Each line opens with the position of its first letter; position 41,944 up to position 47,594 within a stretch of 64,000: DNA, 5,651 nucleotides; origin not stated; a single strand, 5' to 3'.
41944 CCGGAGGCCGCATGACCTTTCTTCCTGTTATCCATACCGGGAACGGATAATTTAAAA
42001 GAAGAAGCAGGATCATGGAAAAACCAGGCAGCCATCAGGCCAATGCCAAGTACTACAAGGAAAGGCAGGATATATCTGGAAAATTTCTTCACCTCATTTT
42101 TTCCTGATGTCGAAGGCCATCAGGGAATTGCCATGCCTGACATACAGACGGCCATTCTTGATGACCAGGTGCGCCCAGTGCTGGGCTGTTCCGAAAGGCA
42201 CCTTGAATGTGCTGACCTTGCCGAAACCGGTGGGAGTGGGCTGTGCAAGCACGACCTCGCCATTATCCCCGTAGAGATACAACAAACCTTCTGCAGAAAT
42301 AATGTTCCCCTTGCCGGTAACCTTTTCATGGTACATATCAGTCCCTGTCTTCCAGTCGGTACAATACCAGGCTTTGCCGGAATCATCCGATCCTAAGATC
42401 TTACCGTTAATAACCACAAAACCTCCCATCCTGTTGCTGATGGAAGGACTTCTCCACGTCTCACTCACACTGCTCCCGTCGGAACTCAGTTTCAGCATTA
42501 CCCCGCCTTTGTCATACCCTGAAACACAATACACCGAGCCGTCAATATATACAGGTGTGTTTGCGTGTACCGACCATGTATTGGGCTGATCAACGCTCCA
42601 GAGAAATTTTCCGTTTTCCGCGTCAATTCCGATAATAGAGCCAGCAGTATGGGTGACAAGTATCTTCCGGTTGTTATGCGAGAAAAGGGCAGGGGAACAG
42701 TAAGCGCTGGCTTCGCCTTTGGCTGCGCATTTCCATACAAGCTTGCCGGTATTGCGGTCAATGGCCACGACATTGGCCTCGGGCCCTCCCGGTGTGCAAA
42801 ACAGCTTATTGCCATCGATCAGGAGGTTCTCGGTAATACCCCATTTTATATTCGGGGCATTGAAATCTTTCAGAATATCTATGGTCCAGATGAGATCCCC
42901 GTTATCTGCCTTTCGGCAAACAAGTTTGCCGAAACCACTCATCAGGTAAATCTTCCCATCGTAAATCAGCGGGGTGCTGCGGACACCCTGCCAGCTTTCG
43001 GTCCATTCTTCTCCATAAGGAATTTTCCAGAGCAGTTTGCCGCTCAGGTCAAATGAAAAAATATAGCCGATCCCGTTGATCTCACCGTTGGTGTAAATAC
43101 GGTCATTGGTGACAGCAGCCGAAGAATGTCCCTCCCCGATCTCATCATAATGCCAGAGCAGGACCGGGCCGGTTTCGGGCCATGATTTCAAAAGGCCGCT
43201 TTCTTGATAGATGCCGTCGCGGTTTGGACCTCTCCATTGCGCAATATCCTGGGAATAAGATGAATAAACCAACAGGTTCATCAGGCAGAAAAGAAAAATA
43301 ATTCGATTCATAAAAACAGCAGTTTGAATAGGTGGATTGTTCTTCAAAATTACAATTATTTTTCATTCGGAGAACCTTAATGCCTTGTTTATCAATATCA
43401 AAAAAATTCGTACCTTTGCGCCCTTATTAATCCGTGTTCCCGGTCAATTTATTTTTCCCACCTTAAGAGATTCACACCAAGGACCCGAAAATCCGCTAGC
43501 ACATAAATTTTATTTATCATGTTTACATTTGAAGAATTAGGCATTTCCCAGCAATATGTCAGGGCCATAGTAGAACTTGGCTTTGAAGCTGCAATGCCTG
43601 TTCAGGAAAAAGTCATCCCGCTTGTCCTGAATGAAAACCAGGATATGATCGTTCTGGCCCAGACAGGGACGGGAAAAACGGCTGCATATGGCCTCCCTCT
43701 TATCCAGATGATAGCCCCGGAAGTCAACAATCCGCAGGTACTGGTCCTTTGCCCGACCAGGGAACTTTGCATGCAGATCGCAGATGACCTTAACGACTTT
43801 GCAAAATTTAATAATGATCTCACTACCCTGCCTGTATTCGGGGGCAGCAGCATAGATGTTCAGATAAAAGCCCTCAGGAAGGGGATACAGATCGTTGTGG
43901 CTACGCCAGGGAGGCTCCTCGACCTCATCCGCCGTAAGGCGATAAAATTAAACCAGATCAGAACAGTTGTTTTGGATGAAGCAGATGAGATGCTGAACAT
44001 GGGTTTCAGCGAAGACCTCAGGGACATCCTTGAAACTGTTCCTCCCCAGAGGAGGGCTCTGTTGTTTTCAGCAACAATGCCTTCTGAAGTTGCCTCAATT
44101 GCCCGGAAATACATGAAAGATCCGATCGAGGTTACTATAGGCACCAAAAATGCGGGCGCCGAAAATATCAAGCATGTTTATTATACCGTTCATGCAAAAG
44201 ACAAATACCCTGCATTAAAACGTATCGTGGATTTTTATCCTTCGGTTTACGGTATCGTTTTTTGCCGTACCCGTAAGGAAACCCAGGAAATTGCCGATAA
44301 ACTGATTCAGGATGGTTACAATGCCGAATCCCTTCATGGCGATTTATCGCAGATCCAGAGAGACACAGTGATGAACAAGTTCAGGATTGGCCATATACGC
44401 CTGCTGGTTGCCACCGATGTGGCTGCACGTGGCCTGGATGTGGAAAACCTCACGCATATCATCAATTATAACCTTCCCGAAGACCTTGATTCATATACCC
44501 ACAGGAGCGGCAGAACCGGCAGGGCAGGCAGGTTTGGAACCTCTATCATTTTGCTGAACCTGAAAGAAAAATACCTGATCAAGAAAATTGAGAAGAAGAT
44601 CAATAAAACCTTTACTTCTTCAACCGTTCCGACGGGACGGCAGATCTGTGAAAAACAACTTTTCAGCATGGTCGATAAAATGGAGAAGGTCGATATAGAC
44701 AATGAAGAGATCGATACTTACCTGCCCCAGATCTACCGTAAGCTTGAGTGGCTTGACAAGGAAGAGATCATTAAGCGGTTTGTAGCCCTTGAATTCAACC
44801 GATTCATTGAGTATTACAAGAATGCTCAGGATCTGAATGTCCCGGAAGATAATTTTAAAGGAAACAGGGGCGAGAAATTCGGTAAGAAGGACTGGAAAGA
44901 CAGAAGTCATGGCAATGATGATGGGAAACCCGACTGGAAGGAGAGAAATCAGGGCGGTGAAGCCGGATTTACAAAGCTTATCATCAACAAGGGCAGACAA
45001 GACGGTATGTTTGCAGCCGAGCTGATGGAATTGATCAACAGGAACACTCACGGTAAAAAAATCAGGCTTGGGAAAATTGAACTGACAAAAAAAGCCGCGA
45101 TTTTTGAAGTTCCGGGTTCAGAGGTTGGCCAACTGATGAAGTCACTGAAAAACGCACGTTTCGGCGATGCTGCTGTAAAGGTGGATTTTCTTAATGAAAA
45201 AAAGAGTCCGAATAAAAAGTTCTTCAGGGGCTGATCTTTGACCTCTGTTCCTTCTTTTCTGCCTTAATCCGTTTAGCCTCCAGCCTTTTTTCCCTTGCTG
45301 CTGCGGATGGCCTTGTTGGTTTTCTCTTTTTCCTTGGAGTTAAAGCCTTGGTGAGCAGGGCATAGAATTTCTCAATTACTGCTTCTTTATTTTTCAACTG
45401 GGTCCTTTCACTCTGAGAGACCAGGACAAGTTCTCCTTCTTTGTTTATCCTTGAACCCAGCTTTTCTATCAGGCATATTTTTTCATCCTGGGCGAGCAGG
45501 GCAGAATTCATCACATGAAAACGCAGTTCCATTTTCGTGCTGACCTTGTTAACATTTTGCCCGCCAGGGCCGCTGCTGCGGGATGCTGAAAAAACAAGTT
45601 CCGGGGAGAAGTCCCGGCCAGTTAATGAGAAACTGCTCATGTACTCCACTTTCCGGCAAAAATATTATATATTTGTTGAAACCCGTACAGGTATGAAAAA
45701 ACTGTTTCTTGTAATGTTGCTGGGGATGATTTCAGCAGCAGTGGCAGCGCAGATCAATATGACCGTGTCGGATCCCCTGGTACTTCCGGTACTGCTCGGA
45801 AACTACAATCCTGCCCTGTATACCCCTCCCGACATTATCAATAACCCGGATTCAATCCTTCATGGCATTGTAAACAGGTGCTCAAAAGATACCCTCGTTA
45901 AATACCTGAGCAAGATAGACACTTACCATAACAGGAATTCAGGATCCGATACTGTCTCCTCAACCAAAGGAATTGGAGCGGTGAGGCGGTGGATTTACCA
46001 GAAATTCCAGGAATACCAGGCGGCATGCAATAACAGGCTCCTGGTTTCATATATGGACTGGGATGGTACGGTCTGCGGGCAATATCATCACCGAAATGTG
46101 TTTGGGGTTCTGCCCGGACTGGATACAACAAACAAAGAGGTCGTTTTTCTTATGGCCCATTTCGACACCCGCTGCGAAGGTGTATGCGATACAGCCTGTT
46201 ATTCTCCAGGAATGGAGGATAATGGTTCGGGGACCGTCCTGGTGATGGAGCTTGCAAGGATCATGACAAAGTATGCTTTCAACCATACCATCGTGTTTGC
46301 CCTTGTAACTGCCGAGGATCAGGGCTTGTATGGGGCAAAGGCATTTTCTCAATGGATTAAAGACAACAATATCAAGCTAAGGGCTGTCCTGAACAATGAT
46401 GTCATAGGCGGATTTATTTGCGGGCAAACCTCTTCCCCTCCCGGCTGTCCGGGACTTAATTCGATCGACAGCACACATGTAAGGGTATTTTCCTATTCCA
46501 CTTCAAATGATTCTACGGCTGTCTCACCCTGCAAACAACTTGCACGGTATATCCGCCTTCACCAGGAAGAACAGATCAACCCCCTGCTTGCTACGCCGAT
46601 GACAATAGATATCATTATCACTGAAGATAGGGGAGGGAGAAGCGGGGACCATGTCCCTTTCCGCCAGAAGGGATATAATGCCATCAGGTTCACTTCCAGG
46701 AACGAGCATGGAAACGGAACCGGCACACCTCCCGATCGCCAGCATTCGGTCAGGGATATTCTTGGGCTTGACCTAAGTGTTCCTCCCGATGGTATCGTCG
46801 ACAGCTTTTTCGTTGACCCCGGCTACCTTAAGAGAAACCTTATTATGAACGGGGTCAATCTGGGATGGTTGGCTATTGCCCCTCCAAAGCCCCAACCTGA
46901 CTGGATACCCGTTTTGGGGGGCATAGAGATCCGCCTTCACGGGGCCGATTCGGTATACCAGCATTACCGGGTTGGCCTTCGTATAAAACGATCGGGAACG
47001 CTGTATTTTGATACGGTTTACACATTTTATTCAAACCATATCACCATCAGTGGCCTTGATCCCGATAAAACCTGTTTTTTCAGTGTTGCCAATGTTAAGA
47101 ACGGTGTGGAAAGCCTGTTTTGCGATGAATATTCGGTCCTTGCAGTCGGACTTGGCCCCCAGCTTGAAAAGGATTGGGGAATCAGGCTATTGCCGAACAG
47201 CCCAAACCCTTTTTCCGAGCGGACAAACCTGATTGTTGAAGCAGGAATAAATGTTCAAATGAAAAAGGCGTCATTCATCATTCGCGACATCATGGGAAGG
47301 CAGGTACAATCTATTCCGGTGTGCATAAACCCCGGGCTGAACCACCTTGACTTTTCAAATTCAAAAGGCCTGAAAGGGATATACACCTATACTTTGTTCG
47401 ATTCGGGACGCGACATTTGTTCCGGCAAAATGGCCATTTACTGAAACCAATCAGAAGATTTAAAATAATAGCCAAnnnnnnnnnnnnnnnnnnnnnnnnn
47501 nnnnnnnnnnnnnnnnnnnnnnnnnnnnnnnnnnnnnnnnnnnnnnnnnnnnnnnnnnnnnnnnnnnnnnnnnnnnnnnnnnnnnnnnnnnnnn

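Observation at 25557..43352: Eleven-gene translationally coupled cluster joining five periplasmic beta-propellers to an NAD(P)H/ferredoxin flavoprotein module, a Tat polyferredoxin, a glycosyltransferase and an ABC exporter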

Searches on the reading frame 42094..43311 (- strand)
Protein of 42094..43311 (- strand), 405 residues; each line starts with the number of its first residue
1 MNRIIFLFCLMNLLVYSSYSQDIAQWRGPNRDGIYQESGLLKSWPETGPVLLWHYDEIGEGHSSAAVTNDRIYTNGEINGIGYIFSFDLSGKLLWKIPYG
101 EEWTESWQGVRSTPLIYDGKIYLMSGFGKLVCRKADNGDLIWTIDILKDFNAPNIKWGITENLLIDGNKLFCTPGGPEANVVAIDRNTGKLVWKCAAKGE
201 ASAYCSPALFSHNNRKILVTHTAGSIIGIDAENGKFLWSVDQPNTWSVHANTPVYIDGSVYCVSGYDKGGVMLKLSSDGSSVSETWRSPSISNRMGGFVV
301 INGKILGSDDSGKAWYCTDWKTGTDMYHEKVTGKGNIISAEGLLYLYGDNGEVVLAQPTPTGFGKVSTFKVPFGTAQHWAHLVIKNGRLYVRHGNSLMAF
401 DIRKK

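Call 4: search_protein_families(library=pfam, proteins=[window:42094-43311:-], max_evalue=0.01)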
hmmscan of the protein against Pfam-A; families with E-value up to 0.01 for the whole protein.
window:42094-43311:- (405 aa): 5 families
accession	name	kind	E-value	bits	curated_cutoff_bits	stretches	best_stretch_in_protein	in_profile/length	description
PF13360.13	PQQ_2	-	3.9e-22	79.5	27.6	1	84-324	5-228/233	Outer membrane protein assembly factor BamB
PF13570.13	Beta-prop_ACSF4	-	4.4e-12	46.5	133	1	178-283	112-208/329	Beta-alanine-activating enzyme, beta-propeller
PF01011.28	PQQ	-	2.8e-07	30.1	26.7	0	163-236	54-136/595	Glucose/ethanol/alcohol dehydrogenase, beta-propeller domain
PF23727.1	Beta-prop_FAM234A_B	-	0.0027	16.7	26.4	1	177-255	50-131/467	FAM234A/B beta-propeller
PF12894.13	ANAPC4_WD40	-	0.0037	17.9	22.9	0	179-243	16-79/91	Anaphase-promoting complex subunit 4 WD40 domain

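Call 5: search_protein_families(library=ncbifam, proteins=[window:42094-43311:-], max_evalue=0.01)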
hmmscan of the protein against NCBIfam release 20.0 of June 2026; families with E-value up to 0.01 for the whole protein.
window:42094-43311:- (405 aa): 6 families
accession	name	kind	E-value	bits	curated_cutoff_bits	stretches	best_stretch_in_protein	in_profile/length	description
TIGR03300.1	assembly_YfgL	equivalog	1.5e-16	60.1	285.2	1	93-284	42-215/377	outer membrane protein assembly factor BamB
NF008351.0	PRK11138.1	equivalog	5.8e-15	54.7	423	1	112-283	63-229/394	outer membrane protein assembly factor BamB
TIGR03075.1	PQQ_enz_alc_DH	subfamily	2.4e-14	52.8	480.05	2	105-204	56-155/530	PQQ-dependent dehydrogenase, methanol/ethanol family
TIGR04528.1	acido_non_PQQ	subfamily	5.1e-08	32.1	650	1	178-265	400-483/493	acido-empty-quinoprotein group A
NF053615.1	SerThrKinAfsKStmc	equivalog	2.7e-05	23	1300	1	91-345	550-788/809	protein serine/threonine kinase AfsK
TIGR03074.1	PQQ_membr_DH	subfamily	0.00042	18.3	832.65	0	168-202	214-246/783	membrane-bound PQQ-dependent dehydrogenase, glucose/quinate/shikimate family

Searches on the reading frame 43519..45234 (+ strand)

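Call 8: search_protein_families(library=pfam, proteins=[window:43519-45234:+], max_evalue=0.0001)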
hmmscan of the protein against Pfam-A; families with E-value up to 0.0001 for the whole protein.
window:43519-45234:+ (571 aa): 4 families
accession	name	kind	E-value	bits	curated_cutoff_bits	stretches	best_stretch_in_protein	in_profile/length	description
PF00270.35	DEAD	-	2.9e-49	167.5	26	1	27-192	2-165/167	DEAD/DEAH box helicase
PF00271.37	Helicase_C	-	7.2e-31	107.1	23.5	1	244-337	17-110/110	Helicase conserved C-terminal domain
PF04851.21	ResIII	-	2.6e-10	40.9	22.5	1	29-187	8-162/164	Type III restriction enzyme, res subunit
PF03880.21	DbpA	-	4.7e-10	39.8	25.6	1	487-555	2-70/72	DbpA RNA binding domain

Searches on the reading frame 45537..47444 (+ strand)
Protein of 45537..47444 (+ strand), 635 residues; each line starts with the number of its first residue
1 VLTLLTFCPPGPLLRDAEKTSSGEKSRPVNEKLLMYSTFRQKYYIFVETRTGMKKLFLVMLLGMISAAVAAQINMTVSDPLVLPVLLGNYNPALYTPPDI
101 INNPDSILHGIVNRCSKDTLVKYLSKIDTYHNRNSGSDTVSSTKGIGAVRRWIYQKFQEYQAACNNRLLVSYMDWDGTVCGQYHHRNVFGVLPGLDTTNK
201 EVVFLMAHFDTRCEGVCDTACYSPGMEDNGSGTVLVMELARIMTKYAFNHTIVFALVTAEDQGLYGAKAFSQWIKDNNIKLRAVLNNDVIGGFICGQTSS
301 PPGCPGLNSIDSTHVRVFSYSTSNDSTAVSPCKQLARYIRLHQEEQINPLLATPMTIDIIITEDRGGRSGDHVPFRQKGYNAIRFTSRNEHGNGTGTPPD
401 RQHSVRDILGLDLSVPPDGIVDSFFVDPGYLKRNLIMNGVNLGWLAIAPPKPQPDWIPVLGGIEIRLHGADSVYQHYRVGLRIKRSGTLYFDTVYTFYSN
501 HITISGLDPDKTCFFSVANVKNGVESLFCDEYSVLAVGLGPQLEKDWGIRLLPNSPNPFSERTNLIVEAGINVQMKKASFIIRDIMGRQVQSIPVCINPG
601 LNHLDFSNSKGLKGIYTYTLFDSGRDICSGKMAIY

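Call 8: search_protein_families(library=pfam, proteins=[window:45537-47444:+], max_evalue=0.0001)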
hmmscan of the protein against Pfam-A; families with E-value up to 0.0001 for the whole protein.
window:45537-47444:+ (635 aa): 1 family
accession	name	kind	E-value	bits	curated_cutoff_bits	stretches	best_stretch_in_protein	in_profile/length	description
PF04389.22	Peptidase_M28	-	6.6e-23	81.9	21.3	1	187-291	1-96/193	Peptidase family M28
